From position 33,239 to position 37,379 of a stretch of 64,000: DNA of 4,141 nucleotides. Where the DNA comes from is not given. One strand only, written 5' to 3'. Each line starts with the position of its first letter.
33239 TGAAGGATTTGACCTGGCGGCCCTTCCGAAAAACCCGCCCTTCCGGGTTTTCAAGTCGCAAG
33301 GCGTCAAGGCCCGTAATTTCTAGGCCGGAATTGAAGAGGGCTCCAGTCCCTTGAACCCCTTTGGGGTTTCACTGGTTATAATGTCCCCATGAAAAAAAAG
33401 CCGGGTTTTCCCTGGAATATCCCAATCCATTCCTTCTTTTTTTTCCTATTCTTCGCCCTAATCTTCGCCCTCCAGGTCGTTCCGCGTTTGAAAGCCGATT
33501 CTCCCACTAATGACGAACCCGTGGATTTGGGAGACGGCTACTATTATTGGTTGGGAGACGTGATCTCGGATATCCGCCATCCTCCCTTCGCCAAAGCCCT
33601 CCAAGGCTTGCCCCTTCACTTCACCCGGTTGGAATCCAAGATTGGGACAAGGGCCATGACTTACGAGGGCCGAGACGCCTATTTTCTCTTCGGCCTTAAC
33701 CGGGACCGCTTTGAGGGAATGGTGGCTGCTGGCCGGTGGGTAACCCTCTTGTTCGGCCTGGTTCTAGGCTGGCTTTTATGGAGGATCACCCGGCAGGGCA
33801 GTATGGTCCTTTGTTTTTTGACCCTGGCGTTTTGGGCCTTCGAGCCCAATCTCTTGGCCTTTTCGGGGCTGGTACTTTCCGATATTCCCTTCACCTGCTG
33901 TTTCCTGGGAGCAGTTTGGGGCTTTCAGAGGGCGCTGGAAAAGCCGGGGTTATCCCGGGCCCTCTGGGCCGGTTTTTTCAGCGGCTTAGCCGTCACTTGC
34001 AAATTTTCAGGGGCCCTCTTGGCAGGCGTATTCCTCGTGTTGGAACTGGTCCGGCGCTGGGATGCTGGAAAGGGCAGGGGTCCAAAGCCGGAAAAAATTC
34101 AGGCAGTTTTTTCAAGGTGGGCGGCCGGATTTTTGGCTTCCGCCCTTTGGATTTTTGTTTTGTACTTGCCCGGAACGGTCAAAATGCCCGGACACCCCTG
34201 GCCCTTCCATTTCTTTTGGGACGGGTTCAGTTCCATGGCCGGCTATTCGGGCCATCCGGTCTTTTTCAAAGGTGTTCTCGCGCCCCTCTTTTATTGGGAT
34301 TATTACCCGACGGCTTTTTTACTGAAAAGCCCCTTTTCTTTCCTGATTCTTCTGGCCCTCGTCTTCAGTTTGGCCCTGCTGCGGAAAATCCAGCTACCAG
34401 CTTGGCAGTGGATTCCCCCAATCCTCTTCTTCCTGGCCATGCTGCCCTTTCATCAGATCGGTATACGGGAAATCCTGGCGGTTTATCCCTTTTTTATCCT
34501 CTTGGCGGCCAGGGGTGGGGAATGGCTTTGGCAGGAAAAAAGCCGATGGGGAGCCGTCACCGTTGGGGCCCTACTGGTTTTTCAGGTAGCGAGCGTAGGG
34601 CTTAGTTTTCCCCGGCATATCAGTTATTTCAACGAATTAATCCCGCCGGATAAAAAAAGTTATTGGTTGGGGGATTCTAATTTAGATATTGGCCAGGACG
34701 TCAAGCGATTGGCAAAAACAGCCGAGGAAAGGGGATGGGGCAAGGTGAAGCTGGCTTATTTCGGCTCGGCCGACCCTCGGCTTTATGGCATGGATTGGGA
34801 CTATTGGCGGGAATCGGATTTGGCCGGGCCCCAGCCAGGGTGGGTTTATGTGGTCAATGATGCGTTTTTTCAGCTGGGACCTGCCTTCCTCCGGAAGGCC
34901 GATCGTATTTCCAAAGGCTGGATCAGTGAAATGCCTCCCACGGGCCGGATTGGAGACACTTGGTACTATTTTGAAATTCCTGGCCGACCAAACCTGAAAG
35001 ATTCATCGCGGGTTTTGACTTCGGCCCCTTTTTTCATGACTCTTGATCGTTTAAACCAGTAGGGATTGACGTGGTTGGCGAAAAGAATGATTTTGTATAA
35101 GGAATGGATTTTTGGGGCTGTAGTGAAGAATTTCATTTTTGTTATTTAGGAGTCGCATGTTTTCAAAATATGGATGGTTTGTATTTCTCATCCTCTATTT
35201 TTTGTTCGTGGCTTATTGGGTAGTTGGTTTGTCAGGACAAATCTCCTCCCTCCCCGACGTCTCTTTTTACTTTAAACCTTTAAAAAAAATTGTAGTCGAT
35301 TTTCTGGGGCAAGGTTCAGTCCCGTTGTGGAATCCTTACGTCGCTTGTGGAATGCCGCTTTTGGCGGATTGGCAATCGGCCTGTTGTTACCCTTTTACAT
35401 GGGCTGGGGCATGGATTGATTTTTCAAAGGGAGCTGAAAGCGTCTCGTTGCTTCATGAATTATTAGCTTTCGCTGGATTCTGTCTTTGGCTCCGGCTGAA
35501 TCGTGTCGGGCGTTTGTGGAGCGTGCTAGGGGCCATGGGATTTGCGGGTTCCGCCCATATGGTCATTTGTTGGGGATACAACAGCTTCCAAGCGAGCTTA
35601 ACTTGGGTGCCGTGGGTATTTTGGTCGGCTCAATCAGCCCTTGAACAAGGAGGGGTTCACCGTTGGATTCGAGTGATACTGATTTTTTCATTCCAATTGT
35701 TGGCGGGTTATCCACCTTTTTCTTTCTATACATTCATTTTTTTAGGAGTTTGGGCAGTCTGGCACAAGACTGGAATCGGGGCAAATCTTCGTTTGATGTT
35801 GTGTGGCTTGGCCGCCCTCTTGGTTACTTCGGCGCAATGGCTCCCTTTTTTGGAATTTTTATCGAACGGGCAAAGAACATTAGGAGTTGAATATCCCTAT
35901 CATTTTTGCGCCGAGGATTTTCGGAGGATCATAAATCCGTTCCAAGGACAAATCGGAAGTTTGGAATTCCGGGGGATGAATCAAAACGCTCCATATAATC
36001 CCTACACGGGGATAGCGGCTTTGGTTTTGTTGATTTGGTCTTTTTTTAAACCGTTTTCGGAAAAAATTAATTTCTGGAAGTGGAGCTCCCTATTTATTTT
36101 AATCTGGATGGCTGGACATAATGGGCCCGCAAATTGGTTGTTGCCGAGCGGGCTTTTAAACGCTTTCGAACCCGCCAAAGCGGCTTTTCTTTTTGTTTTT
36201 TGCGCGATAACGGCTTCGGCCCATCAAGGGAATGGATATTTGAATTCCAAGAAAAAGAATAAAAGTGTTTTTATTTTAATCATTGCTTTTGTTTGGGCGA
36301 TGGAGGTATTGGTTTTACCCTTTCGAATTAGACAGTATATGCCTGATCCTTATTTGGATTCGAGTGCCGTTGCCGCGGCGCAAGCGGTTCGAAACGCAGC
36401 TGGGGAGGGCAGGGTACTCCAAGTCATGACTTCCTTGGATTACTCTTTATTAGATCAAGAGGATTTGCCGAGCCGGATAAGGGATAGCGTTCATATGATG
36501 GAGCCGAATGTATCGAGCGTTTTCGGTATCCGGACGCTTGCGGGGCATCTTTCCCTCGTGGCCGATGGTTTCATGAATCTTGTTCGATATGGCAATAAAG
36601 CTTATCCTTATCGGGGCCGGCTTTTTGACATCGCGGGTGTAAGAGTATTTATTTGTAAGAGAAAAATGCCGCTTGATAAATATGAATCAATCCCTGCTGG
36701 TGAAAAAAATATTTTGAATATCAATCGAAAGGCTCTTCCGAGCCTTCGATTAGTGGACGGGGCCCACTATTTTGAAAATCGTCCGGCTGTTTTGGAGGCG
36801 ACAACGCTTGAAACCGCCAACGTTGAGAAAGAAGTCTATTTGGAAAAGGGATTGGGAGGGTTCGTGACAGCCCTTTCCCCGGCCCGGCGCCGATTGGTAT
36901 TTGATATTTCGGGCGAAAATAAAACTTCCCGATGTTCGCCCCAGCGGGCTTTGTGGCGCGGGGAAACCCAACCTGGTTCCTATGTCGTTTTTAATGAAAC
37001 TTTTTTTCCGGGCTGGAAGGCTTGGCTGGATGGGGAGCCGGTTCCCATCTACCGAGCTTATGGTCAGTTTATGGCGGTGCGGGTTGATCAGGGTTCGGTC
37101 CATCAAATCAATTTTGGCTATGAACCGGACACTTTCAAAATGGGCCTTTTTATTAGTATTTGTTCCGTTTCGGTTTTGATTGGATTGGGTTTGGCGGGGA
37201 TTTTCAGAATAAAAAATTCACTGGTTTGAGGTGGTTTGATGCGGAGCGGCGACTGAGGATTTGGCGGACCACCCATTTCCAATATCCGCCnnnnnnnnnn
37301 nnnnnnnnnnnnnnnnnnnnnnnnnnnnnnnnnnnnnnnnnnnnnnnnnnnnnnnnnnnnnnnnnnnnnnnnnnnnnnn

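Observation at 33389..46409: Cluster of six large polytopic glycosyltransferase-like genes including three GT-C/PA14 fusion paralogs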

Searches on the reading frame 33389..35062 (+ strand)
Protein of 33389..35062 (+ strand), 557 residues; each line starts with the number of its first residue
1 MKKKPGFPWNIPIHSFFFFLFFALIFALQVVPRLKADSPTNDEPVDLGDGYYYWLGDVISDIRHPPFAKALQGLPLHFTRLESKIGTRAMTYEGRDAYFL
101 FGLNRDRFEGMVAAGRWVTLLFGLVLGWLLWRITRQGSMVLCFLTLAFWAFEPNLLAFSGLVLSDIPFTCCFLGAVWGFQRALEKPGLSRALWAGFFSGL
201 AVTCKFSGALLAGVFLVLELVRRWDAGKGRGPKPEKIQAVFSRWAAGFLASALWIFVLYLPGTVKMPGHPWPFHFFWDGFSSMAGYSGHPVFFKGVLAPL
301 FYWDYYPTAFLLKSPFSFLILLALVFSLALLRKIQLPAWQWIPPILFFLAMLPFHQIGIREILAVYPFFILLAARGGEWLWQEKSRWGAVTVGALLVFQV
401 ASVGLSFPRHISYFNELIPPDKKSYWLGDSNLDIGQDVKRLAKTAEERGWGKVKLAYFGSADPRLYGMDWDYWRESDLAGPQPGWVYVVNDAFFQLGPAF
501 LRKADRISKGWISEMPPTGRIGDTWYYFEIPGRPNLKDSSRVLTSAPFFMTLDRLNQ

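Call 3: search_protein_families(library=pfam, proteins=[window:33389-35062:+], max_evalue=0.01)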
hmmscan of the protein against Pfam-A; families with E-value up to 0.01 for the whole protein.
window:33389-35062:+ (557 aa): 1 family
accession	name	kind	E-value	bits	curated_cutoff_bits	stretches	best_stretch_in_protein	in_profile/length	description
PF13231.12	PMT_2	-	1.3e-09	38.9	26.1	1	114-218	23-131/160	Dolichyl-phosphate-mannose-protein mannosyltransferase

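Call 9: search_protein_families(library=ncbifam, proteins=[window:33389-35062:+], max_evalue=0.01)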
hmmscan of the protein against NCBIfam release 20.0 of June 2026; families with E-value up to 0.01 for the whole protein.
window:33389-35062:+ (557 aa): 1 family
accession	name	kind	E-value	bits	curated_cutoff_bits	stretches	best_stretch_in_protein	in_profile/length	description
TIGR03663.1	TIGR03663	subfamily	0.00023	20.3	126.25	1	115-255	73-215/435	flippase activity-associated protein Agl23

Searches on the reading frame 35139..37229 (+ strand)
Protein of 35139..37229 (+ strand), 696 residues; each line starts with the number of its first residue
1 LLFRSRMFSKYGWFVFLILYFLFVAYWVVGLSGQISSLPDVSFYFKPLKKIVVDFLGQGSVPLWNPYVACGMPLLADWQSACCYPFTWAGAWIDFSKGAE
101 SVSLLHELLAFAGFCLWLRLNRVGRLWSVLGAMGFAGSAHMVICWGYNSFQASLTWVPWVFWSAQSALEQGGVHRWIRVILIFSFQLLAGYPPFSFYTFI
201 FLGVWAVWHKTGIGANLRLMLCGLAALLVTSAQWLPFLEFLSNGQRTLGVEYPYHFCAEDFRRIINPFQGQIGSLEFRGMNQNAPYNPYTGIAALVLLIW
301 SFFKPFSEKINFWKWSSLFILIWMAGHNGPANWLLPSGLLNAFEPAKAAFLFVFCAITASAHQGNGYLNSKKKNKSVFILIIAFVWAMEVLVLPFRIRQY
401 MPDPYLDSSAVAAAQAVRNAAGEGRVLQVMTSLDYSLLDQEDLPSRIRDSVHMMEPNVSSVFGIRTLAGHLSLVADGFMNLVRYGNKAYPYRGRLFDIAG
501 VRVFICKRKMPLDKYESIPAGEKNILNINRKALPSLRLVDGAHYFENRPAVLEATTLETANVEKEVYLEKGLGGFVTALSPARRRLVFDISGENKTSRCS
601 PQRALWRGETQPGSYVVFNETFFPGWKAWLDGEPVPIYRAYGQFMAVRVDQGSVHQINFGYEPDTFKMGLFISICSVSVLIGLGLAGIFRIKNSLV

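Call 3: search_protein_families(library=pfam, proteins=[window:35139-37229:+], max_evalue=0.01)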
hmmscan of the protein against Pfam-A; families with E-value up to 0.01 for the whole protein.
window:35139-37229:+ (696 aa): 1 family
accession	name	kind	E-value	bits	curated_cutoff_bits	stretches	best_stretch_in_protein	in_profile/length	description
PF09586.16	YfhO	-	1.3e-09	37.4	28.5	1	624-673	787-835/835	Bacterial membrane protein YfhO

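Call 9: search_protein_families(library=ncbifam, proteins=[window:35139-37229:+], max_evalue=0.01)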
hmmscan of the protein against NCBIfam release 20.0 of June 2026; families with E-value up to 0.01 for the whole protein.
window:35139-37229:+ (696 aa): 2 families
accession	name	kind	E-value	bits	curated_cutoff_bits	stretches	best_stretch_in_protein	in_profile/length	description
NF047590.1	GlcsyltransPgfM2Strep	equivalog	7.6e-06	24.4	1500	1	619-681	813-874/884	glycosyltransferase PgfM2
NF047589.1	GlcsyltransPgfM1Strep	equivalog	0.00017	19.7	1400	1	623-681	891-948/955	glycosyltransferase PgfM1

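Call 27: search_solved_structures(query=window:35139-37229:+, max_evalue=10)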
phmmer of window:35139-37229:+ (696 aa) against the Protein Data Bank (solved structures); distinct sequences matched with E-value up to 10: 0.

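Call 32: find_homologous_proteins(query=window:35139-37229:+)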
Query window:35139-37229:+ (696 aa): 81 proteins with E <= 0.001 among 8000 candidates.
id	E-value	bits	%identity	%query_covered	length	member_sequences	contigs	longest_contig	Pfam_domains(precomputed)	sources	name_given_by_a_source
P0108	1.7e-298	1010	63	97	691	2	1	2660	PF09586.17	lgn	-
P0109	3.3e-120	421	36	92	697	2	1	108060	PF09586.17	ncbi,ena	-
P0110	5.8e-120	420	36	97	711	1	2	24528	PF09586.17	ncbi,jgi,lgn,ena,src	-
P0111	6.4e-118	413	36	96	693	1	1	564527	PF09586.17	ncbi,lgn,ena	-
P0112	1.3e-117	412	36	95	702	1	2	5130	PF09586.17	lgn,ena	-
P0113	2.3e-114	401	34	94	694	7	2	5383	PF09586.17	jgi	-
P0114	2.1e-110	388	34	95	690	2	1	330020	PF09586.17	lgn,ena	-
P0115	7.2e-109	383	34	93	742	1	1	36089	PF09586.17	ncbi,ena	-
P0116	1.2e-107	379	34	97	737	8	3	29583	PF09586.17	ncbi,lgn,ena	-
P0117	1.7e-106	375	34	96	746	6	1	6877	PF09586.17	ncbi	-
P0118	6.1e-106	374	34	94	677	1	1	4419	PF09586.17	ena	-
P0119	9.5e-106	373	35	92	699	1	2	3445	PF09586.17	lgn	-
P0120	7.6e-105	370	34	93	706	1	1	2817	PF09586.17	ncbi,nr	ncbi:MAG TPA: YfhO family protein [bacterium]|nr:YfhO family protein [bacterium]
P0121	6.5e-104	367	34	96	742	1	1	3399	-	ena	-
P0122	1.7e-103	365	35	93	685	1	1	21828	PF09586.17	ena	-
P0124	2.0e-97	345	33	96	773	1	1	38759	PF09586.17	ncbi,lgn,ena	-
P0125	1.8e-96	342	34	83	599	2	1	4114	PF09586.17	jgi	jgi:hypothetical protein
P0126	9.4e-90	320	32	94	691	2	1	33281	PF09586.17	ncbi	-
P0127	1.4e-89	319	32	95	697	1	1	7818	PF09586.17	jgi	jgi:hypothetical protein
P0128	2.8e-24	104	29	33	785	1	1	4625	PF09586.17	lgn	-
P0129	8.5e-24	102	31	34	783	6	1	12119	PF09586.17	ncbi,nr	ncbi:MAG: YfhO family protein [Chloroflexi bacterium]|nr:YfhO family protein [Chloroflexota bacteriu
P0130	4.8e-22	96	29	32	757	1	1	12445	PF09586.17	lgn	-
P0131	8.3e-22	95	37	13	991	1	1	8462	PF09586.17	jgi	jgi:hypothetical protein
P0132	2.3e-21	94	24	50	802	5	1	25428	PF09586.17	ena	-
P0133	2.9e-21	94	28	41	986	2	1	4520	PF09586.17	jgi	-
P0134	3.4e-21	93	33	28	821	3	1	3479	PF09586.17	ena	-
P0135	7.2e-20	89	29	27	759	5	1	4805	PF09586.17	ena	-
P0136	7.7e-20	89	27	23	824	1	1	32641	PF09586.17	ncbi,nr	ncbi:MAG: YfhO family protein [Chloroflexi bacterium]|nr:YfhO family protein [Chloroflexota bacteriu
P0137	9.7e-20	89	25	43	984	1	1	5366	PF09586.17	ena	-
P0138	1.4e-19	88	31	28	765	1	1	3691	PF09586.17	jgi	jgi:hypothetical protein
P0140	1.5e-17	81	29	31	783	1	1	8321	PF09586.17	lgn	-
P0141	2.5e-17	81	24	30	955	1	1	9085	PF09586.17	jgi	jgi:hypothetical protein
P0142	4.6e-17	80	31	21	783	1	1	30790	PF09586.17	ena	-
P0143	4.8e-16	76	24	93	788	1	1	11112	PF09586.17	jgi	jgi:hypothetical protein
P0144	5.0e-16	76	26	24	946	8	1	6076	PF09586.17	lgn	-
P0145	6.4e-16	76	26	31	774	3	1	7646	PF09586.17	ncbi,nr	ncbi:MAG: YfhO family protein [Anaerolineales bacterium]|nr:YfhO family protein [Anaerolineales bact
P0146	1.4e-15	75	44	8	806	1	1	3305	PF09586.17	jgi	-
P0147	2.0e-15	74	29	22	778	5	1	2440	PF09586.17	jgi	-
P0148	1.3e-14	72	29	22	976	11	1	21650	PF09586.17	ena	-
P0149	2.0e-14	71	27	23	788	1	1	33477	PF09586.17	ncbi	-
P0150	7.1e-14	69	27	15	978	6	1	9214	PF09586.17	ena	-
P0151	7.4e-14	69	31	23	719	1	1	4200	PF09586.17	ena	-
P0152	1.6e-13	68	29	24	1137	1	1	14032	PF09586.17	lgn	-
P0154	2.3e-13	67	22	49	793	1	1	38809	PF09586.17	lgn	-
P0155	4.8e-13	66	22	50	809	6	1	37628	PF09586.17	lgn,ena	-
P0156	6.6e-13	66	30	30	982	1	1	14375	PF09586.17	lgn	-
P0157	6.7e-13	66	32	11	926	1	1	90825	PF09586.17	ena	-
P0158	1.1e-12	65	30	24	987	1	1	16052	PF09586.17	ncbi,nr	ncbi:MAG: YfhO family protein [Chloroflexi bacterium]|nr:YfhO family protein [Chloroflexota bacteriu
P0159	1.8e-12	65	30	21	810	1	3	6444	PF09586.17,PF24677.2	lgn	-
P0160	3.3e-12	64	29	26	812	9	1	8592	PF09586.17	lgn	-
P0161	4.0e-12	63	26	31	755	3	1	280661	PF09586.17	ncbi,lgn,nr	ncbi:MAG: hypothetical protein KatS3mg061_1251 [Dehalococcoidia bacterium]|nr:MAG: hypothetical prot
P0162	4.1e-12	63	37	10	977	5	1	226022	PF09586.17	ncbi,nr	ncbi:MAG: YfhO family protein [Ardenticatenaceae bacterium]|nr:YfhO family protein [Ardenticatenacea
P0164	1.1e-11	62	43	8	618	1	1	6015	PF09594.17,PF09586.17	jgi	-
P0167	5.0e-11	60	38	10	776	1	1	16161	PF09586.17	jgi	jgi:hypothetical protein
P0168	7.3e-11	59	31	24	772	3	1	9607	PF09586.17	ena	-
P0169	8.3e-11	59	27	25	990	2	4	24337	PF09586.17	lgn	-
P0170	1.3e-10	58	26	41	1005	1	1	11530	PF15711.11,PF20176.4,PF09586.17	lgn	-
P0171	1.9e-10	58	25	34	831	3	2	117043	PF09586.17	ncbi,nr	ncbi:MAG: YfhO family protein [Anaerolineae bacterium]|nr:YfhO family protein [Anaerolineae bacteriu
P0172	1.9e-10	58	27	19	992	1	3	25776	PF09586.17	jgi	jgi:hypothetical protein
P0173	2.0e-10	58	25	28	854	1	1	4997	PF09586.17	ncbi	-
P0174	3.0e-10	57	27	26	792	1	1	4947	PF09586.17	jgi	jgi:hypothetical protein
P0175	2.1e-9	54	30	21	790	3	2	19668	PF09586.17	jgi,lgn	-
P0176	5.5e-9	53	26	26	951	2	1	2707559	PF09586.17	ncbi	-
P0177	1.3e-8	52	25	29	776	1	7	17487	PF09586.17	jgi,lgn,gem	-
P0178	1.5e-8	52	27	23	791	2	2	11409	PF09586.17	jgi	jgi:hypothetical protein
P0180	5.5e-7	46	31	27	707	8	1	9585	PF09586.17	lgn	-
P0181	1.3e-6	45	27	19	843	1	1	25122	PF09586.17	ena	-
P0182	1.5e-6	45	30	20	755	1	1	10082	PF09586.17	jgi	jgi:hypothetical protein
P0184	6.7e-6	43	28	30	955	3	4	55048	PF09586.17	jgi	jgi:hypothetical protein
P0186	1.4e-4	38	30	21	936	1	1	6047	PF09586.17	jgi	jgi:hypothetical protein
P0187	5.4e-4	37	29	30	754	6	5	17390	PF09586.17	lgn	-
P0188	9.4e-4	36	29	11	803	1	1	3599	PF09586.17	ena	-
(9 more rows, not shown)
